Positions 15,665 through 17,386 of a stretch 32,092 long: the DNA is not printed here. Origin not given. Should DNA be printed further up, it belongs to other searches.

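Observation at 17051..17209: Tandem MshEN-type c-di-GMP-binding motifs fused to a classic AAA+ ATPase rather than to a GspE/PilB secretion ATPase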

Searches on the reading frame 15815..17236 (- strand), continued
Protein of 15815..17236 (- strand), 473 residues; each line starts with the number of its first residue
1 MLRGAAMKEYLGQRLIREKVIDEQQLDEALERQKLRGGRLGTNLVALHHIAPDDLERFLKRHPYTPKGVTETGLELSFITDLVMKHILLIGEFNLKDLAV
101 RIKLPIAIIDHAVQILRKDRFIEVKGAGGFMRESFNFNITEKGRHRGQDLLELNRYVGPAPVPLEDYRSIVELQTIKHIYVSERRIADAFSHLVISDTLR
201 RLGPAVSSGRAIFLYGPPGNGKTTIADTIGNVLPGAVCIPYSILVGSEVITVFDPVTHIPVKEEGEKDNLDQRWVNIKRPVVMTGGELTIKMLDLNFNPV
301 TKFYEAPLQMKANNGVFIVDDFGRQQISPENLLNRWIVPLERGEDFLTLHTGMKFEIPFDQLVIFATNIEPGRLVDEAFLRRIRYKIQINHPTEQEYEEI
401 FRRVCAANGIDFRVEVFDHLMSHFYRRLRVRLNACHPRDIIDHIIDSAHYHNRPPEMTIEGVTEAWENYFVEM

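Call 35: search_protein_families(library=pfam, proteins=[P0123, P0131, P0133, P0147, P0156, P0174, P0177, P0189, P0195, P0234], max_evalue=0.01)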
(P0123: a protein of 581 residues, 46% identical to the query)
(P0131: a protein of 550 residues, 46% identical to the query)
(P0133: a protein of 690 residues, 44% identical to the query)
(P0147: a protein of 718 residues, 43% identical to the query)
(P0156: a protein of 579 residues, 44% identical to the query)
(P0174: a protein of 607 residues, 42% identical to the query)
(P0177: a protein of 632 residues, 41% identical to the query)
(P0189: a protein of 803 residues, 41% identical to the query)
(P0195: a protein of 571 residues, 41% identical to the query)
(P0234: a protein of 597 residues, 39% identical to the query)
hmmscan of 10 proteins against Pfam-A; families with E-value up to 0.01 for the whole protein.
P0123 (581 aa): 5 families
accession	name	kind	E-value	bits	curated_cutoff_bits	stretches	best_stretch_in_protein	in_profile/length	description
PF20030.5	bpMoxR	-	0.00015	21.4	27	1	286-339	7-60/205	MoxR domain in the MoxR-vWA-beta-propeller ternary systems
PF00004.35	AAA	-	0.00046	21.1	21.2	1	313-343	1-31/131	ATPase family associated with various cellular activities (AAA)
PF07728.20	AAA_5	-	0.00082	19.8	22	1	313-336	2-26/139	AAA domain (dynein-related subfamily)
PF13191.12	AAA_16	-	0.0034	18.3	32.6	0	310-354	24-73/167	AAA ATPase domain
PF01078.27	Mg_chelatase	-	0.0041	17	20.3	1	306-335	18-47/207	Magnesium chelatase, subunit ChlI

P0131 (550 aa): 1 family
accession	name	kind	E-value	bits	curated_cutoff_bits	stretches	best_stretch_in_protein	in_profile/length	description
PF20030.5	bpMoxR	-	0.0017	17.9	27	1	256-308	6-58/205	MoxR domain in the MoxR-vWA-beta-propeller ternary systems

P0133 (690 aa): 3 families
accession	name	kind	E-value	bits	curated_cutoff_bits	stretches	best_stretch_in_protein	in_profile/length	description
PF00498.31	FHA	-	1.5e-09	38.6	20.7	1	24-86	2-66/67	FHA domain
PF16697.10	Yop-YscD_cpl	-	9.7e-05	23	33.2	1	15-90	11-87/94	Inner membrane component of T3SS, cytoplasmic domain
PF00004.35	AAA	-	0.0012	19.8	21.2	1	424-451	1-24/131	ATPase family associated with various cellular activities (AAA)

P0147 (718 aa): 3 families
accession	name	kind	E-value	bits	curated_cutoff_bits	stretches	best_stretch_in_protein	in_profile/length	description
PF00498.31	FHA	-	1.3e-14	54.8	20.7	1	23-85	1-65/67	FHA domain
PF16697.10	Yop-YscD_cpl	-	1.5e-09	38.4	33.2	1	14-90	10-87/94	Inner membrane component of T3SS, cytoplasmic domain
PF00158.32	Sigma54_activat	-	0.002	18.3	20.2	0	553-631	91-164/168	Sigma-54 interaction domain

P0156 (579 aa): 6 families
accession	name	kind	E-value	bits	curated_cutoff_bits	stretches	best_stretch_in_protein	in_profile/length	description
PF00498.31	FHA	-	1e-17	64.8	20.7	1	23-85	1-65/67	FHA domain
PF16697.10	Yop-YscD_cpl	-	1.5e-11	44.9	33.2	1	16-86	12-83/94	Inner membrane component of T3SS, cytoplasmic domain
PF00910.28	RNA_helicase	-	0.00045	21.1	21.5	0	314-374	1-63/105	RNA helicase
PF00004.35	AAA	-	0.00054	20.9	21.2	1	314-333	1-20/131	ATPase family associated with various cellular activities (AAA)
PF01078.27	Mg_chelatase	-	0.0027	17.6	20.3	0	312-333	23-44/207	Magnesium chelatase, subunit ChlI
PF00158.32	Sigma54_activat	-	0.0045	17.1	20.2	0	304-332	15-43/168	Sigma-54 interaction domain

P0174 (607 aa): 5 families
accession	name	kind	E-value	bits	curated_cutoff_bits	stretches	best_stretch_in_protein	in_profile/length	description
PF13191.12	AAA_16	-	0.00064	20.7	32.6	1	323-391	11-86/167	AAA ATPase domain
PF00004.35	AAA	-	0.002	19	21.2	0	339-365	2-28/131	ATPase family associated with various cellular activities (AAA)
PF01078.27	Mg_chelatase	-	0.002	18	20.3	1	331-361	18-48/207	Magnesium chelatase, subunit ChlI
PF13401.12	AAA_22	-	0.0045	17.7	27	0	336-399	6-70/130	AAA domain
PF07728.20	AAA_5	-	0.0048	17.3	22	0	338-364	2-29/139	AAA domain (dynein-related subfamily)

P0177 (632 aa): 3 families
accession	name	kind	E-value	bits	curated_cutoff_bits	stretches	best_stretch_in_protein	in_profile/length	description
PF01078.27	Mg_chelatase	-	0.00048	20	20.3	1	353-383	17-47/207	Magnesium chelatase, subunit ChlI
PF20030.5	bpMoxR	-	0.0012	18.4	27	1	333-385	6-58/205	MoxR domain in the MoxR-vWA-beta-propeller ternary systems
PF00004.35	AAA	-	0.0022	18.9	21.2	0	362-386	2-26/131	ATPase family associated with various cellular activities (AAA)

P0189 (803 aa): 1 family
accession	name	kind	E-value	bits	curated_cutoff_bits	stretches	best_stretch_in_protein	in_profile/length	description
PF08668.18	HDOD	-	8.7e-38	130.2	22.9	1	61-247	5-193/196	HDOD domain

P0195 (571 aa): 4 families
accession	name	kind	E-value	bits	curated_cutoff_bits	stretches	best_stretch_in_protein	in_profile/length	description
PF00004.35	AAA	-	0.0047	17.8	21.2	0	302-326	1-25/131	ATPase family associated with various cellular activities (AAA)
PF01057.23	Parvo_NS1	-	0.0067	15.9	20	0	227-324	38-138/271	Parvovirus non-structural protein NS1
PF01078.27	Mg_chelatase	-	0.0078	16.1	20.3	0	294-322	17-45/207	Magnesium chelatase, subunit ChlI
PF00910.28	RNA_helicase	-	0.0096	16.8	21.5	0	303-330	2-29/105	RNA helicase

P0234 (597 aa): 2 families
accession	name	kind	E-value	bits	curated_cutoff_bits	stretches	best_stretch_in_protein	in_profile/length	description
PF13191.12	AAA_16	-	0.0058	17.6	32.6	0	316-448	19-152/167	AAA ATPase domain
PF00004.35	AAA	-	0.0094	16.8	21.2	0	322-344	1-23/131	ATPase family associated with various cellular activities (AAA)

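Call 48: predict_structure(alignment_id=A1)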
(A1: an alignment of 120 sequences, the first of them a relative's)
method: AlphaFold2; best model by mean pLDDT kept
length: 467 residues; sequences in the alignment: 120
mean_pLDDT: 70.3   pTM: 0.63
mean pLDDT of the five models: 70.3, 67.7, 67.7, 64.0, 56.0
residues with pLDDT >= 90: 104; 70-90: 177; 50-70: 73; < 50: 113
segments of 3 or more residues with pLDDT < 50: 205-214, 276-307, 310-323, 325-349, 354-365, 368-382, 465-467
pLDDT, mean of each block of 10 residues (from residue 1): 69 87 86 83 83 79 91 95 92 93 95 91 77 93 87 89 72 70 67 60 46 49 66 81 71 67 81 52 28 34 48 42 44 40 41 47 48 40 72 91 90 90 78 80 82 84 49
secondary structure, 60 per line:
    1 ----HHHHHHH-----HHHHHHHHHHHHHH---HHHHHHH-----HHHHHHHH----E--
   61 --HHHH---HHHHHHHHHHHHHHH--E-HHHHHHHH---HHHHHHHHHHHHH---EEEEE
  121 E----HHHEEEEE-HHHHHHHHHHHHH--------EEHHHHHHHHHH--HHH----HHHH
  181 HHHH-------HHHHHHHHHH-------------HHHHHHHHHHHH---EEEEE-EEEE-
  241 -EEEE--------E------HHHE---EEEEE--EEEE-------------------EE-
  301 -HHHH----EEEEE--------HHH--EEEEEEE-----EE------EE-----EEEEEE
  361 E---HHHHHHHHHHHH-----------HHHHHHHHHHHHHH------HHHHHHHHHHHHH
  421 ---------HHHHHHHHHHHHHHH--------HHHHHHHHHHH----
elements in order: H5-11 H17-30 H34-40 H46-53 H63-66 H70-84 H89-96 H100-112 E116-121 E129-133 H135-147 H158-167 H177-184 H192-201 H215-226 E230-234 E236-239 E242-245 E268-272 E275-278 H302-305 E310-314 E328-334 E355-361 H365-376 H388-401 H408-420 H430-444 H453-463

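Call 50: fold_search(model_id=the predicted structure, library=pdb)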
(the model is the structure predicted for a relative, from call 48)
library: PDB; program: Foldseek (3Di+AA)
matches with E <= 10: 1224; with E <= 0.001: 6
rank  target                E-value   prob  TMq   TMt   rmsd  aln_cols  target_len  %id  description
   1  8p49_D                1.7e-04  0.99  0.22  0.28  17.4       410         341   12  Uncharacterized Q8U0N8 protein from Pyrococcus furiosus (released 2023-11-29)
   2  8p49_A                1.9e-04  1.00  0.20  0.24  14.7       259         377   15  Uncharacterized Q8U0N8 protein from Pyrococcus furiosus (released 2023-11-29)
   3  8p49_B                4.5e-04  0.98  0.22  0.28  20.4       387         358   13  Uncharacterized Q8U0N8 protein from Pyrococcus furiosus (released 2023-11-29)
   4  8p49_E                4.8e-04  1.00  0.21  0.25  17.4       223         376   17  Uncharacterized Q8U0N8 protein from Pyrococcus furiosus (released 2023-11-29)
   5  8p49_F                4.8e-04  1.00  0.20  0.24  14.8       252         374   19  Uncharacterized Q8U0N8 protein from Pyrococcus furiosus (released 2023-11-29)
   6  8p49_C                8.2e-04  0.94  0.21  0.26  21.0       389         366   15  Uncharacterized Q8U0N8 protein from Pyrococcus furiosus (released 2023-11-29)
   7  5e1z                  5.0e-03  1.00  0.15  0.38  12.6       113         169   19  Crystal structure of the organohalide sensing RdhR-CbdbA1625 transcriptional regulator in the 2,4-dichlorophenol bound f (released 2016-10-05)
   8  5yi0_A                5.9e-03  1.00  0.14  0.43  10.1       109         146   14  Structure of Lactococcus lactis ZitR, C30AH42A mutant (released 2017-12-06)
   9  2dql_A                6.9e-03  1.00  0.17  0.56   4.5       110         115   18  Crystal structure of the circadian clock associated protein Pex from anabaena (released 2007-05-29)
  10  5e1w                  6.9e-03  1.00  0.15  0.37  11.3       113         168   19  Crystal structure of the organohalide sensing RdhR-CbdbA1625 transcriptional regulator in the ligand free form (released 2016-10-05)
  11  4yif_B                7.3e-03  1.00  0.14  0.43  11.4       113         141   17  Crystal structure of Rv0880 (released 2015-06-10)
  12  7dvu                  7.7e-03  1.00  0.15  0.44  10.7       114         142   17  Crystal structure of heme sensor protein PefR in complex with heme and cyanide (released 2021-09-29)
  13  5yi1                  1.2e-02  1.00  0.14  0.47   9.2        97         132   13  Structure of Lactococcus lactis ZitR, C30AH42A mutant in apo form (released 2017-12-06)
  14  4yif_C                1.2e-02  1.00  0.15  0.46  11.6       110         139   15  Crystal structure of Rv0880 (released 2015-06-10)
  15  3g3z_A                1.3e-02  1.00  0.16  0.49  10.2       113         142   16  The structure of NMB1585, a MarR family regulator from Neisseria meningitidis (released 2009-04-14)
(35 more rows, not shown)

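Call 51: search_solved_structures(query=A1, max_evalue=0.01, show_alignments=4)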
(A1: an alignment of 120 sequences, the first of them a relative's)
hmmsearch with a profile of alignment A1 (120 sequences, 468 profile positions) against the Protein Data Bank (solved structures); distinct sequences matched with E-value up to 0.01: 99 (the best 60 are shown).
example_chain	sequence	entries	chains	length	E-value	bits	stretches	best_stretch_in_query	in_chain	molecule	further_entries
5htl_A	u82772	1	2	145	3e-09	39.1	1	2-58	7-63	MSHA biogenesis protein MshE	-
6f8l_G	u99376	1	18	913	8.8e-09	37.6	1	3-53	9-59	Type IV pilus assembly protein PilF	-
5zfr_A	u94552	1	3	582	3.8e-07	32.2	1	3-61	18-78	Type IV pilus biogenesis ATPase PilB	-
3jc8_Ba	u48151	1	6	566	4.3e-07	32.1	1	2-68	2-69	Type IV-A pilus assembly ATPase PilB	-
9cru_A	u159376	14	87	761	6e-07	31.6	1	180-229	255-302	Vesicular-fusion protein SEC18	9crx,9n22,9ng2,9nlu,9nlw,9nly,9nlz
8vxt_A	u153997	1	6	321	1.3e-06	30.5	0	338-413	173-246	Outer mitochondrial transmembrane helix translocase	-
7upr_C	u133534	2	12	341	1.6e-06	30.2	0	338-413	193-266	Outer mitochondrial transmembrane helix translocase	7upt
6olj_C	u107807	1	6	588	7.6e-06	27.9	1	3-60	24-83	Type IV pilus biogenesis ATPase PilB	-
5tsg_B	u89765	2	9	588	7.7e-06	27.9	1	3-60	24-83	Type IV pilus biogenesis ATPase PilB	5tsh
5vc7_A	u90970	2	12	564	2.9e-05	26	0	192-225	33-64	VCP-like ATPase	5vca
5g4g_A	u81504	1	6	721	5.8e-05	25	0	192-225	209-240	VCP-LIKE ATPASE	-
5g4f_A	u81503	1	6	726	5.9e-05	25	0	192-225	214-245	VCP-LIKE ATPASE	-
3b9p_A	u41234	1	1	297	6.6e-05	24.8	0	178-225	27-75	CG5977-PA, isoform A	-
6nyv_B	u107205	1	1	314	7.9e-05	24.6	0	178-225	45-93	Spastin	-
6p11_B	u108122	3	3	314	7.9e-05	24.6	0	178-225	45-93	Drosophila melanogaster Spastin AAA domain | Spastin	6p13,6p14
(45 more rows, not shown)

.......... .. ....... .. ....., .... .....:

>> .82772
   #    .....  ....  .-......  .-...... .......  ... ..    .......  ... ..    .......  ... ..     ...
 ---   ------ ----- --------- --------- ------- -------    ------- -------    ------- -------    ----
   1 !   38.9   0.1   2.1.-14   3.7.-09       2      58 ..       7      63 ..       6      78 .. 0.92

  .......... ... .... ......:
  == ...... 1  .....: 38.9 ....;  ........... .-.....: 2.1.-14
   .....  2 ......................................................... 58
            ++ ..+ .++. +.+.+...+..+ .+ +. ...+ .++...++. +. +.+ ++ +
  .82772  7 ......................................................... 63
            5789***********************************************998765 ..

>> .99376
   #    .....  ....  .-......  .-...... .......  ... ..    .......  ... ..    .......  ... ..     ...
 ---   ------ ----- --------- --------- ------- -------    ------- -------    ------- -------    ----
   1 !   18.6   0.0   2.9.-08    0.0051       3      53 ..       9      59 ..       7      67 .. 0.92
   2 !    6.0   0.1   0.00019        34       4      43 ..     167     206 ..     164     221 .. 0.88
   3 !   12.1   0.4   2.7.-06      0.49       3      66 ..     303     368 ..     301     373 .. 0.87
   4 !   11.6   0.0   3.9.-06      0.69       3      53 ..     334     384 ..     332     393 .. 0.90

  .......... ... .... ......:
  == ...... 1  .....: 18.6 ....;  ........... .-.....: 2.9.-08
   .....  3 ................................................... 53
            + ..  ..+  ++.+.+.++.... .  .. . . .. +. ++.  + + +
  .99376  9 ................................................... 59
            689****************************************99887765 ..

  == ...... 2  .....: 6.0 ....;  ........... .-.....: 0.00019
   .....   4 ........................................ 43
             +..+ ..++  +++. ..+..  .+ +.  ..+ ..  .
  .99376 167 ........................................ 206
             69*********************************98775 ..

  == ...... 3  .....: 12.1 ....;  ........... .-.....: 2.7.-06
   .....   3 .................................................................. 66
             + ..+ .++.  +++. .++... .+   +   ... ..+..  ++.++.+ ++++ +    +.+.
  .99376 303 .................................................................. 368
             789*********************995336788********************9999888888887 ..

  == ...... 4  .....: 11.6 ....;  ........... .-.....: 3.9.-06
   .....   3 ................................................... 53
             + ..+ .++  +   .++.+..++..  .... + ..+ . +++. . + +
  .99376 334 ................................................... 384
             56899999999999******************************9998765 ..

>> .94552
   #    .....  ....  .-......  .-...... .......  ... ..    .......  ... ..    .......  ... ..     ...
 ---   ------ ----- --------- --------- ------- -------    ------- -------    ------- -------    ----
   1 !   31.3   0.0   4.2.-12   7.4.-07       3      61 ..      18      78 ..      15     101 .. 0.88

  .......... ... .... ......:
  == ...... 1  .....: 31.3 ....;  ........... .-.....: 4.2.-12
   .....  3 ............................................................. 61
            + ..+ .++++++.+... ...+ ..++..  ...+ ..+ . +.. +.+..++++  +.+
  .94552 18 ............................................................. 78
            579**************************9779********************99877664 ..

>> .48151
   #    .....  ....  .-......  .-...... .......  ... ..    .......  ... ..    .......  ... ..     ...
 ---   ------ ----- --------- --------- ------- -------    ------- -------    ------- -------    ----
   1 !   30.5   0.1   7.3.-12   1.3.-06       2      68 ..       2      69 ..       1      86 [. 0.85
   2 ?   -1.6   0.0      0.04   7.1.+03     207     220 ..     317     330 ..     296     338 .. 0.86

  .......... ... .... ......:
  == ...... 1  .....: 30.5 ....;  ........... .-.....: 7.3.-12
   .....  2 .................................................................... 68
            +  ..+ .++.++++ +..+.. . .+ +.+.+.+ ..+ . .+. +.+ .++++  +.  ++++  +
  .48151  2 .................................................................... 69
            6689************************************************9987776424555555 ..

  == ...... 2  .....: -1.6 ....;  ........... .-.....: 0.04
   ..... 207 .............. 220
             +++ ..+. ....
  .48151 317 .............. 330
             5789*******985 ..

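Call 53: find_homologous_proteins(query=P0135, max_evalue=1e-10)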
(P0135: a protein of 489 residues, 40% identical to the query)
Query P0135 (489 aa): 8000 proteins with E <= 1e-10 among 8000 candidates; the best 120 are listed.
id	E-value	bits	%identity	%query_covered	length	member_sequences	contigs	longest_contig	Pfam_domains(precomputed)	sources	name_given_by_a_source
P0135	0.0e+0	1082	100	100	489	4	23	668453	-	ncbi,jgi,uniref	ncbi:hypothetical protein [Limibacillus sp. MBR-115]|jgi:energy-coupling factor transporter ATP-bind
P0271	1.8e-194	665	60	99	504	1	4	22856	-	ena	-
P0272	3.3e-192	657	60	99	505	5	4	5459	-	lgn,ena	-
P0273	4.9e-190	650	60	99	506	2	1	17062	-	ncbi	-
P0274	1.2e-187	642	59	98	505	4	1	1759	-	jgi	jgi:hypothetical protein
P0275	1.9e-187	642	60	98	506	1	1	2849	-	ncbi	-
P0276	8.4e-186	636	58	99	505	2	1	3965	-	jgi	jgi:hypothetical protein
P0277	1.3e-176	606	56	99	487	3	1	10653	-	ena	-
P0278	1.5e-174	599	56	98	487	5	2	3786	-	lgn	-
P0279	3.6e-174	598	55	99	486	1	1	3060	-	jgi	jgi:hypothetical protein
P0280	9.8e-174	596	56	98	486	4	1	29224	-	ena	-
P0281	2.4e-168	579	55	100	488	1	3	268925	-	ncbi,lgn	ncbi:MAG: AAA family ATPase [Rhodovibrionaceae bacterium]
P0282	1.3e-166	573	52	99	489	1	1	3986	PF00004.36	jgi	jgi:hypothetical protein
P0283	1.6e-166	573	53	99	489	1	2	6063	-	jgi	jgi:DNA polymerase III delta prime subunit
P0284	1.1e-165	570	52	99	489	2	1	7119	-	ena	-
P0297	8.4e-163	560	52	97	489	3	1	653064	-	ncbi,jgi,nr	ncbi:MAG TPA: hypothetical protein VHU18_13360 [Rhizomicrobium sp.]|jgi:predicted ATPase with chaper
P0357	7.0e-158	544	48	99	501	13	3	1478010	-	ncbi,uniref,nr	ncbi:AAA family ATPase [Sneathiella chungangensis]|uniref:AAA family ATPase n=1 Tax=Sneathiella chun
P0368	1.8e-157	543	50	98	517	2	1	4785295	-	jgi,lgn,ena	-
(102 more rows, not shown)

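Call 54: find_encoding_contigs(protein=P0135, flank=10000, max_places=1)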
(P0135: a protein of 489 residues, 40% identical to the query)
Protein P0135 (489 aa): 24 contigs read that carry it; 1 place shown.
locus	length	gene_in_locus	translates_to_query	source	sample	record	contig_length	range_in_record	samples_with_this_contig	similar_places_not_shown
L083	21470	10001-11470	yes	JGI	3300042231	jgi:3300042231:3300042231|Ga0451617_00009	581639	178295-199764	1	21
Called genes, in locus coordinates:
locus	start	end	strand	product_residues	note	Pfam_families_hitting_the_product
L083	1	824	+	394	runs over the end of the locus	PF05721:PhyH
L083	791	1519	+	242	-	PF00149:Metallophos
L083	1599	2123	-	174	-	PF02469:Fasciclin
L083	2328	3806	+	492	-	PF00875:DNA_photolyase, PF03441:FAD_binding_7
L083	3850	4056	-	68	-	-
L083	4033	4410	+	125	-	PF01475:FUR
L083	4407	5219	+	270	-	PF00005:ABC_tran, PF13401:AAA_22 (weak), PF13304:AAA_21 (faint)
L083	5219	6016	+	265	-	PF00950:ABC-3, PF01032:FecCD (weak)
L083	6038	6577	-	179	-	PF00719:Pyrophosphatase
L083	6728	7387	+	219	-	PF01694:Rhomboid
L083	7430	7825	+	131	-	-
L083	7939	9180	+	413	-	PF00072:Response_reg, PF00563:EAL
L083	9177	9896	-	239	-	PF00990:GGDEF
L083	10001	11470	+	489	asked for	-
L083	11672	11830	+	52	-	-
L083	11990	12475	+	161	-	PF00571:CBS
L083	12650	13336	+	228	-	PF00072:Response_reg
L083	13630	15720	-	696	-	PF00091:Tubulin, PF12327:FtsZ_C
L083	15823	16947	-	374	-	PF01168:Ala_racemase_N, PF14031:D-ser_dehydrat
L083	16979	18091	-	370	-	PF13640:2OG-FeII_Oxy_3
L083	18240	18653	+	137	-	-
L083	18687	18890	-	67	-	-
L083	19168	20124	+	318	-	PF08240:ADH_N, PF00107:ADH_zinc_N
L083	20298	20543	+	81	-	-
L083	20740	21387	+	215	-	PF13759:2OG-FeII_Oxy_5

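Call 55: find_encoding_contigs(protein=P0357, flank=10000, max_places=1)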
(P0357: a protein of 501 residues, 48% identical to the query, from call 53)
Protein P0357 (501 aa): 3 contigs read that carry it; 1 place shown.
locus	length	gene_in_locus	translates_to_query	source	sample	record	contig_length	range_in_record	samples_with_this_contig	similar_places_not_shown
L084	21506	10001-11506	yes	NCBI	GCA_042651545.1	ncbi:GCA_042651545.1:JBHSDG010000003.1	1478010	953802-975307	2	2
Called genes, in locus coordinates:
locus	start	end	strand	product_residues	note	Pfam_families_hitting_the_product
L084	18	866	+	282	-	PF01774:UreD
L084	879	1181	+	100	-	PF00547:Urease_gamma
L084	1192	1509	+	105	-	PF00699:Urease_beta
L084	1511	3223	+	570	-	PF00449:Urease_alpha, PF01979:Amidohydro_1, PF07969:Amidohydro_3 (weak)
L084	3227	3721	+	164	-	PF02814:UreE_N, PF05194:UreE_C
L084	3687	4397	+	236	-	PF01730:UreF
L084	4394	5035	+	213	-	PF02492:cobW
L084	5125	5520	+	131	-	PF15731:MqsA_antitoxin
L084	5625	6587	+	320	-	PF21088:MS_channel_1st (weak), PF00924:MS_channel_2nd, PF21082:MS_channel_3rd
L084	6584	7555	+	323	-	PF01544:CorA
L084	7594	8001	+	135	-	PF21986:AH_C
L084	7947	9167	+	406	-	PF18027:Pepdidase_M14_N, PF00246:Peptidase_M14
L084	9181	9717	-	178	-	PF01842:ACT (faint), PF13291:ACT_4 (faint), PF13740:ACT_6 (faint)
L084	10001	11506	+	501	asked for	-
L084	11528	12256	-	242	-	PF00392:GntR, PF07702:UTRA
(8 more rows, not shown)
